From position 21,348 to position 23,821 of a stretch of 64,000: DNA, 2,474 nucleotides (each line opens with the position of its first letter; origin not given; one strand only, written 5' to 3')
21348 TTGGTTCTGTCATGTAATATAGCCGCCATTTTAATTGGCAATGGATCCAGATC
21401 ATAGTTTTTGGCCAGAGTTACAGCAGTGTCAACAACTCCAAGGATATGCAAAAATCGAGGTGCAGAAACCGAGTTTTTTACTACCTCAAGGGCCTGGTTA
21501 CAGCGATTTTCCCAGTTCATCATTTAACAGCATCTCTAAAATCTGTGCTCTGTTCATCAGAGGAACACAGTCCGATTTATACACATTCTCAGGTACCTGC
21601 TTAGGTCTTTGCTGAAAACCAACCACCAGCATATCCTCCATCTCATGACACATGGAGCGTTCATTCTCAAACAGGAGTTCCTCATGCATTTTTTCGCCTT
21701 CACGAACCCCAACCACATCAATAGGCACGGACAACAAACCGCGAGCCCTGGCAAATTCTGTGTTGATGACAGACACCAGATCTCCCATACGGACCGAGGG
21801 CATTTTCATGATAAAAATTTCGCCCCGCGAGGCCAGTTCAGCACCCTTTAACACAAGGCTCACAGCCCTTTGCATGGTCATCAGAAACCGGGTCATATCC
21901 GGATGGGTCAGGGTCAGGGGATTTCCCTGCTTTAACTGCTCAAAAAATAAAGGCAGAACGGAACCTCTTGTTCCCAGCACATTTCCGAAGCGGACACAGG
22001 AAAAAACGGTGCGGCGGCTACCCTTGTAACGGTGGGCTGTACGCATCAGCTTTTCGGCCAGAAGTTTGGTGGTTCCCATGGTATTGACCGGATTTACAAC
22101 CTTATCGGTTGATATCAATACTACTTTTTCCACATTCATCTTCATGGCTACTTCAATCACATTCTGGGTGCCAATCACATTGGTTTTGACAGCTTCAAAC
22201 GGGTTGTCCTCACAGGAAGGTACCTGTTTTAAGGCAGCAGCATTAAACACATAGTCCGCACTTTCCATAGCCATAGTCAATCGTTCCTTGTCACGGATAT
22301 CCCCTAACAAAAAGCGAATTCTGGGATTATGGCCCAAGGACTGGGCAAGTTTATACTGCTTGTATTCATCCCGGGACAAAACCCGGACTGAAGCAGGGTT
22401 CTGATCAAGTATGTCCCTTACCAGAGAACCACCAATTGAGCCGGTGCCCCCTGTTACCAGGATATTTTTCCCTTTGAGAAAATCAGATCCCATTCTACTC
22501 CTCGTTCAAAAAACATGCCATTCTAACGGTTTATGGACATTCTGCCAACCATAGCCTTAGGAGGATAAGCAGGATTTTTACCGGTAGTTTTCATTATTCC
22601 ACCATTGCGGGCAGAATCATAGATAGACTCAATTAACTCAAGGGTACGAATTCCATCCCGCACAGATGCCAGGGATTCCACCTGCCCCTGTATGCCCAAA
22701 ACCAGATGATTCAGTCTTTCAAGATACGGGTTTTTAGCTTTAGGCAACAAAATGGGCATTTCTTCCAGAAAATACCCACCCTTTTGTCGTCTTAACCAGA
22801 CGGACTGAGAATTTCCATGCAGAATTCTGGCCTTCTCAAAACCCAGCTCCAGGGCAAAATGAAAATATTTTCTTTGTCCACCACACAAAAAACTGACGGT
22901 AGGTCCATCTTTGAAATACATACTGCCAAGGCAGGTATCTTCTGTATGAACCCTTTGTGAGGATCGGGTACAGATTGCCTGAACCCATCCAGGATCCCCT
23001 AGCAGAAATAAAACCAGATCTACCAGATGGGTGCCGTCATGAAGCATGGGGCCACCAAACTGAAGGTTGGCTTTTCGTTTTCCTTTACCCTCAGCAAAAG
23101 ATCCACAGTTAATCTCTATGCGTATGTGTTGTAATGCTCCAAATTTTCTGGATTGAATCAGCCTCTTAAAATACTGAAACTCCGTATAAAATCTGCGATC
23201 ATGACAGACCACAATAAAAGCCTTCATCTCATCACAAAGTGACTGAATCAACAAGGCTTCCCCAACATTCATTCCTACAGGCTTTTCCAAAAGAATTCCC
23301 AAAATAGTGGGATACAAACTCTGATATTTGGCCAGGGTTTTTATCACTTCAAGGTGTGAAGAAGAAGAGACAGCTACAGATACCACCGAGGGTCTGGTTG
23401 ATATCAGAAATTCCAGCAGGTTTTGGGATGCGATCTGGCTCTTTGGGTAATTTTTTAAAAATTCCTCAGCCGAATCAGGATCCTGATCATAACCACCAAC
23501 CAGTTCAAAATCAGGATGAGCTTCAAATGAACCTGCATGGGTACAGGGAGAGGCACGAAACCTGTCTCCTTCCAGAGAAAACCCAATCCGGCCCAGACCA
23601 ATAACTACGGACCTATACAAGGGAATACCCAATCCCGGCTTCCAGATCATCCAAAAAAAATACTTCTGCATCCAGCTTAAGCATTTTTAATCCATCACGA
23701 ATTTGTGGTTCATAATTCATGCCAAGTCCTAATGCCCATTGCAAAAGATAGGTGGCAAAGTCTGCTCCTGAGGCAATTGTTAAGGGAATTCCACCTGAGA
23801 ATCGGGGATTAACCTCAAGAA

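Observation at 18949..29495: Variant pseudaminic-acid-like nonulosonic sugar pathway co-operonic with an LCP ligase, a YqeK HD hydrolase and a rhomboid protease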

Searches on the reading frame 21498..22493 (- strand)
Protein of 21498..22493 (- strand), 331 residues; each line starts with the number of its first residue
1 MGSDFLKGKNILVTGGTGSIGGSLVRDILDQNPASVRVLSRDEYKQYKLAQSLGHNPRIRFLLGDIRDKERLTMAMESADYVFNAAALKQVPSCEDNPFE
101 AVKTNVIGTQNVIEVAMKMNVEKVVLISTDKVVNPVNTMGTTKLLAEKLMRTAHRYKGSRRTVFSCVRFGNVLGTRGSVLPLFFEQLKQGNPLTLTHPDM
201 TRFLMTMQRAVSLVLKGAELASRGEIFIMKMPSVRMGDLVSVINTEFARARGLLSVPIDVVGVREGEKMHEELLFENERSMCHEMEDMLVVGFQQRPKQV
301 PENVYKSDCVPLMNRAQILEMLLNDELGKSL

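Call 3: search_protein_families(library=pfam, proteins=[window:21498-22493:-], max_evalue=0.01)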
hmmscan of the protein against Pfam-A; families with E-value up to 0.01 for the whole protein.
window:21498-22493:- (331 aa): 13 families
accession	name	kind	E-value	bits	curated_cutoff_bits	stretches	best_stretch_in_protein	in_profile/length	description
PF02719.21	Polysacc_synt_2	-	2e-103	346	20.2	1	11-290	1-290/293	Polysaccharide biosynthesis protein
PF01370.27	Epimerase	-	2.6e-25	89.6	20.9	1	11-197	1-203/240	NAD dependent epimerase/dehydratase family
PF01073.25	3Beta_HSD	-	2e-18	66.9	22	1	12-135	1-122/280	3-beta hydroxysteroid dehydrogenase/isomerase family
PF16363.11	GDP_Man_Dehyd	-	4.4e-17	63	27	1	12-132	1-132/332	GDP-mannose 4,6 dehydratase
PF04321.23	RmlD_sub_bind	-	1.8e-13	50.7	27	1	10-178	2-157/287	RmlD substrate binding domain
PF13460.12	NAD_binding_10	-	2.6e-13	50.7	27.2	1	15-138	1-107/184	NAD(P)H-binding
PF07993.18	NAD_binding_4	-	6.4e-13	48.9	20.1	1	13-137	1-144/258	Male sterility protein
PF05368.20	NmrA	-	6.7e-11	42.8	27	1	9-198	3-179/298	NmrA-like family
PF00106.31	adh_short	-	4.8e-06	26.6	26.6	1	9-119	1-122/195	short chain dehydrogenase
PF08659.16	KR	-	2.3e-05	24.8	22.6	1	11-128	3-135/180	KR domain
PF03435.24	Sacchrp_dh_NADP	-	0.0002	22.1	25.1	1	11-86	1-76/129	Saccharopine dehydrogenase NADP binding domain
PF03807.23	F420_oxidored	-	0.00059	20.8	21.6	1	16-92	6-73/94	NADP oxidoreductase coenzyme F420-dependent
PF01488.26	Shikimate_DH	-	0.0056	17.2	24.3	0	6-94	10-101/138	Shikimate / quinate 5-dehydrogenase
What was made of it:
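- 21498..22493 (-): Short-form Polysacc_synt_2 UDP-GlcNAc 4,6-dehydratase of the PseB/CapE/Pen group, with a CapE-type MxxxK motif. PF02719, 346 bits (call 3).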

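Call 4: search_protein_families(library=ncbifam, proteins=[window:21498-22493:-], max_evalue=0.01)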
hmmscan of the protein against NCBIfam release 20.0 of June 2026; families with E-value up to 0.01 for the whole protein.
window:21498-22493:- (331 aa): 64 families (the best 25 are shown)
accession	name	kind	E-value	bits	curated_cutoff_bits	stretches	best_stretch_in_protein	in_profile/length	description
TIGR03589.1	PseB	equivalog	9.2e-95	317.3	407.75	1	6-292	2-280/324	UDP-N-acetylglucosamine 4,6-dehydratase (inverting)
TIGR04130.1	FnlA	equivalog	3e-77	259.8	730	1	6-296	2-287/337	UDP-N-acetylglucosamine 4,6-dehydratase/5-epimerase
TIGR01181.1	dTDP_gluc_dehyt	equivalog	5.8e-18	65.1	365.1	1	10-139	1-135/321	dTDP-glucose 4,6-dehydratase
TIGR04180.1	EDH_00030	hypoth_equivalog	2e-17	63.2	475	1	11-133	1-125/297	NAD-dependent 4,6-dehydratase LegB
TIGR02622.1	CDP_4_6_dhtase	equivalog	5e-16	58.8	278.45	1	5-134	1-134/352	CDP-glucose 4,6-dehydratase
TIGR03466.1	HpnA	hypoth_equivalog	6.4e-16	58.1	367.65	1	10-134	2-118/327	hopanoid-associated sugar epimerase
TIGR01179.1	galE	equivalog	6.2e-14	51.6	262.3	1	10-175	1-179/332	UDP-glucose 4-epimerase GalE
NF042423.1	oxyalk_red_Shew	equivalog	1.1e-12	47.7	580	1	9-132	9-121/331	2-alkyl-3-oxoalkanoate reductase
NF042422.1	oxyalk_red_OleD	equivalog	2.3e-12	46.9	580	1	10-134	2-115/329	2-alkyl-3-oxoalkanoate reductase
NF041293.1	G6PDh_Azf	equivalog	8.7e-12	45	400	1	9-141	3-127/252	NAD-dependent glucose-6-phosphate dehydrogenase Azf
TIGR01214.1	rmlD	equivalog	9.8e-11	41.3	224.05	1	11-132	2-103/285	dTDP-4-dehydrorhamnose reductase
NF052578.1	StrlDmthSdmBMthl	equivalog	1.3e-10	41.6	600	1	11-132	3-116/328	sterol demethylase protein SdmB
NF005539.0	PRK07201.1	equivalog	8.8e-10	37.9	549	1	11-120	3-116/657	SDR family oxidoreductase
TIGR01746.1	Thioester-redct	subfamily_domain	1.7e-08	34.1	213.35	1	10-140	1-147/371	thioester reductase domain-containing protein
NF007582.0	PRK10217.1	equivalog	1.9e-08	33.8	698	1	9-117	2-113/355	dTDP-glucose 4,6-dehydratase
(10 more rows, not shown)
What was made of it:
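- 21498..22493 (-): PseB 317 bits (cutoff 408) and FnlA 260 bits (cutoff 730) (call 4).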

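Call 33: search_solved_structures(query=window:21498-22493:-, max_evalue=1e-10, show_alignments=2)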
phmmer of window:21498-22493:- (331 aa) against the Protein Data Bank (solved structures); distinct sequences matched with E-value up to 1e-10: 15.
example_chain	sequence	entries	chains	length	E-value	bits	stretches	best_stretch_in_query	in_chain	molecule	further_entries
6bwc_A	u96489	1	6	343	1.1e-82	280.6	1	3-327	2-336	Polysaccharide biosynthesis protein CapD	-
3vvb_A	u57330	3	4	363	5.6e-76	258.6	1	8-294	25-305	CapE | Capsular polysaccharide synthesis enzyme Cap8E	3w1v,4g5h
3vvc_A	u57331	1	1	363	2e-75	256.8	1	8-294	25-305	Capsular polysaccharide synthesis enzyme Cap8E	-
4j2o_A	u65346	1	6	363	1.5e-72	247.4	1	5-297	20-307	UDP-N-acetylglucosamine 4,6-dehydratase/5-epimerase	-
2gn4_A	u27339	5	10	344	9.3e-71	241.5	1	5-291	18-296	UDP-GlcNAc C6 dehydratase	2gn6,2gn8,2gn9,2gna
5bju_A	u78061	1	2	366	1.8e-49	171.5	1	4-279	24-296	WlaL protein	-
5bjw_A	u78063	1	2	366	6.5e-49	169.7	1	4-279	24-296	WlaL protein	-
5bjx_A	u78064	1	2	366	9.1e-49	169.2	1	4-279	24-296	WlaL protein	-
5bjy_A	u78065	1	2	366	1.2e-48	168.8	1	4-279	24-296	WlaL protein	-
5bjv_A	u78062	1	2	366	6.2e-48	166.5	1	4-279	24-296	WlaL protein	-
4tqg_A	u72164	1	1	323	1e-39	139.5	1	7-281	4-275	Putative dTDP-d-glucose 4 6-dehydratase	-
3pvz_A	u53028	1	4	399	1e-20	77.1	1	9-232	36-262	UDP-N-acetylglucosamine 4,6-dehydratase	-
8rdi_A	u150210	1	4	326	1.1e-11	47.5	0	10-188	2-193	SDR family NAD(P)-dependent oxidoreductase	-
8rdg_A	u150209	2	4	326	1.5e-11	47.1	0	10-188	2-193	SDR family NAD(P)-dependent oxidoreductase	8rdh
1r66_A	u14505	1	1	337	2.3e-11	46.5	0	11-142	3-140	TDP-glucose-4,6-dehydratase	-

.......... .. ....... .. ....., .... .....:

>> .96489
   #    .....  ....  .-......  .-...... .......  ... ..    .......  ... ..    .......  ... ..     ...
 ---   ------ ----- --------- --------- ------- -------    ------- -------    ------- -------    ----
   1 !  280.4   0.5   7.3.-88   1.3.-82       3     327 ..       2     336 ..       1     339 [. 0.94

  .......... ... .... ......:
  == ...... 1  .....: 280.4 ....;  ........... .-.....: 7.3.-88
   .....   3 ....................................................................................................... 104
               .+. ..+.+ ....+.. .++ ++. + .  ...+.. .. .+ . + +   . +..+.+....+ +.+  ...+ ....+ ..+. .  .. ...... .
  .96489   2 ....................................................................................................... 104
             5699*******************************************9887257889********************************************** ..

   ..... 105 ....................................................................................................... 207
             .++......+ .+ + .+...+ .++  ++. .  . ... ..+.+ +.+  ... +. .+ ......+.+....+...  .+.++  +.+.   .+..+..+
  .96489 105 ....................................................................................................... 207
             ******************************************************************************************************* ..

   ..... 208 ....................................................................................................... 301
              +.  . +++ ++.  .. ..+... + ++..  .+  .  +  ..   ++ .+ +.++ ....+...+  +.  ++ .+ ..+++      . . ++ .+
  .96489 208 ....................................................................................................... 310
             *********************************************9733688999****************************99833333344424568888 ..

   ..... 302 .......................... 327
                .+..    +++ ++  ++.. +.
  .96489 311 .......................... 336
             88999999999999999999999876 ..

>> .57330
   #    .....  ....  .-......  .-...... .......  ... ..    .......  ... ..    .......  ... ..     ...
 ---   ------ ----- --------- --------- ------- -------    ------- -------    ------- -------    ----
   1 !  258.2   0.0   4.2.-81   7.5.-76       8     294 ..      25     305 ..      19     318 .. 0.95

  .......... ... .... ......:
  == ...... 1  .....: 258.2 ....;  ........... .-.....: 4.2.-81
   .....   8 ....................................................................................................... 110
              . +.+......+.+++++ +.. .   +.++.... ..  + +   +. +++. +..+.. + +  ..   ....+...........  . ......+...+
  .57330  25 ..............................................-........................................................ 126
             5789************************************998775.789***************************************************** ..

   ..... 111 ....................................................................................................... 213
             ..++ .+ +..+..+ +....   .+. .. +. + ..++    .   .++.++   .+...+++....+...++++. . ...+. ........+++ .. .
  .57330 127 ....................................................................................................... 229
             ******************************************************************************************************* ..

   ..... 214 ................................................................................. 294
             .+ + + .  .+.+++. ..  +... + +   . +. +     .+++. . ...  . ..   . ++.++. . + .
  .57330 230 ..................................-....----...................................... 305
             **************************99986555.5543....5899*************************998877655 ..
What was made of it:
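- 21498..22493 (-): PDB matches: 6bwc 281 bits, CapE 258, FlaA1/PseB 241 (call 33).
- Closest known: Pseudaminic acid pathway PseB-PseC-PseH-PseG-PseI-PseF. Same: The PDB matches are 6bwc at 281 bits (recalled as B. thuringiensis Pen; the depositor's name is CapD) and FlaA1/PseB at 241 bits (call 33).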

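Call 75: search_protein_families(library=padloc, proteins=[window:21498-22493:-], max_evalue=0.001)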
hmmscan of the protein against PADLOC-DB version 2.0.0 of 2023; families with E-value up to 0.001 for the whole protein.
window:21498-22493:- (331 aa): 0 families

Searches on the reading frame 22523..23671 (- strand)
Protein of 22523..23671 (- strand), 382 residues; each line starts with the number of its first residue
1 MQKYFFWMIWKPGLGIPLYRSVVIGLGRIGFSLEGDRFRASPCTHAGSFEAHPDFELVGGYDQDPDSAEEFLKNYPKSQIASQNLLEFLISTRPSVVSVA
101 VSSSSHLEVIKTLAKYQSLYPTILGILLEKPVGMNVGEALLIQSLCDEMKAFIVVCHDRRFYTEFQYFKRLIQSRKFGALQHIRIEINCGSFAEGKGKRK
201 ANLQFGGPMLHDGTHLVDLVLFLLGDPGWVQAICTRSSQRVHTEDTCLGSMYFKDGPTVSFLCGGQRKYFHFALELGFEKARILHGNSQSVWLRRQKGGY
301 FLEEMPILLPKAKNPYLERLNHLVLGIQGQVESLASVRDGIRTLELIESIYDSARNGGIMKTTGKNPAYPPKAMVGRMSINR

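Call 3: search_protein_families(library=pfam, proteins=[window:22523-23671:-], max_evalue=0.01)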
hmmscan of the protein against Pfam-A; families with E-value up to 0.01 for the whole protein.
window:22523-23671:- (382 aa): 3 families
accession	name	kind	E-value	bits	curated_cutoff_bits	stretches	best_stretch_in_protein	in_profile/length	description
PF22725.1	GFO_IDH_MocA_C3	-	2.2e-14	53.9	27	1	165-279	1-119/124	GFO/IDH/MocA C-terminal domain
PF02894.22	GFO_IDH_MocA_C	-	6.3e-14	52.7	22.9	1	169-358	1-214/218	Oxidoreductase family, C-terminal alpha/beta domain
PF01408.29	GFO_IDH_MocA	-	3e-09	38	24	1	20-155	2-118/120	Oxidoreductase family, NAD-binding Rossmann fold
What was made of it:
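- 22523..23671 (-): Gfo/Idh/MocA oxidoreductase. Presumed sugar keto-reductase or dehydrogenase. Always next to the dehydratase. Three Gfo/Idh/MocA Pfam domains (call 3).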

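Call 4: search_protein_families(library=ncbifam, proteins=[window:22523-23671:-], max_evalue=0.01)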
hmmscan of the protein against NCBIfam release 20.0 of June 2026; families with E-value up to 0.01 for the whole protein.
window:22523-23671:- (382 aa): 5 families
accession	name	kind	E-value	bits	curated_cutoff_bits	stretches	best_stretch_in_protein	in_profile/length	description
TIGR04380.1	myo_inos_iolG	equivalog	1.8e-12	46.8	355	1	23-358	6-327/330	inositol 2-dehydrogenase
NF040723.1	UDP-GlcNAcDh_Arch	equivalog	1e-05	25.2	450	1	45-226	15-179/302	UDP-N-acetylglucosamine 3-dehydrogenase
NF007574.0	PRK10206.1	equivalog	1.4e-05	24.3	352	1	85-255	57-218/345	oxidoreductase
NF008607.0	PRK11579.1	subfamily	0.00026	20.1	330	1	126-231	91-196/346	oxidoreductase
NF058563.1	BT_2159_fam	equivalog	0.0033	16.5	650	1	53-220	23-179/350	disaccharide 3-dehydrogenase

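Call 35: search_solved_structures(query=window:22523-23671:-, max_evalue=0.0001)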
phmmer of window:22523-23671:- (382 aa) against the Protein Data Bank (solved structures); distinct sequences matched with E-value up to 0.0001: 10.
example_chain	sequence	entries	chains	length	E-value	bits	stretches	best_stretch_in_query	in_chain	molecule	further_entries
3q2i_A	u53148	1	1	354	3.1e-10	43.2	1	43-257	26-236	dehydrogenase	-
9m37_A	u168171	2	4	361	1e-08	38.3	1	85-264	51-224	P581a DgpA2 and isoorientin complex structure | Gfo/Idh/MocA family protein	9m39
3q2k_A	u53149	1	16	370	7.7e-07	32.1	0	126-257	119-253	oxidoreductase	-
3gdo_A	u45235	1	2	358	3.2e-06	30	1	68-245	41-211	Uncharacterized oxidoreductase yvaA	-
3e18_A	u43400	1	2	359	3.3e-06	30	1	89-226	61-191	oxidoreductase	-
3gfg_A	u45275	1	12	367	3.3e-06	30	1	68-245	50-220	Uncharacterized oxidoreductase yvaA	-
3db2_A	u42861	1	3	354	7.5e-06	28.8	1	51-227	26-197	putative NADPH-dependent oxidoreductase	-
5a02_A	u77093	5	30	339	2.3e-05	27.2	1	126-361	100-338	ALDOSE-ALDOSE OXIDOREDUCTASE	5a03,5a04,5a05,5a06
3e82_A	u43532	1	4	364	6.4e-05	25.7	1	126-232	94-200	Putative oxidoreductase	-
3moi_A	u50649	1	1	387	7.5e-05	25.5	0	37-294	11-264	Probable dehydrogenase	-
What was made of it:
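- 22523..23671 (-): The best solved-structure match is the 3q2i dehydrogenase, 43 bits (call 35).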

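Call 75: search_protein_families(library=padloc, proteins=[window:22523-23671:-], max_evalue=0.001)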
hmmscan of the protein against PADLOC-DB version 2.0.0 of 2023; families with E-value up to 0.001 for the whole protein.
window:22523-23671:- (382 aa): 0 families
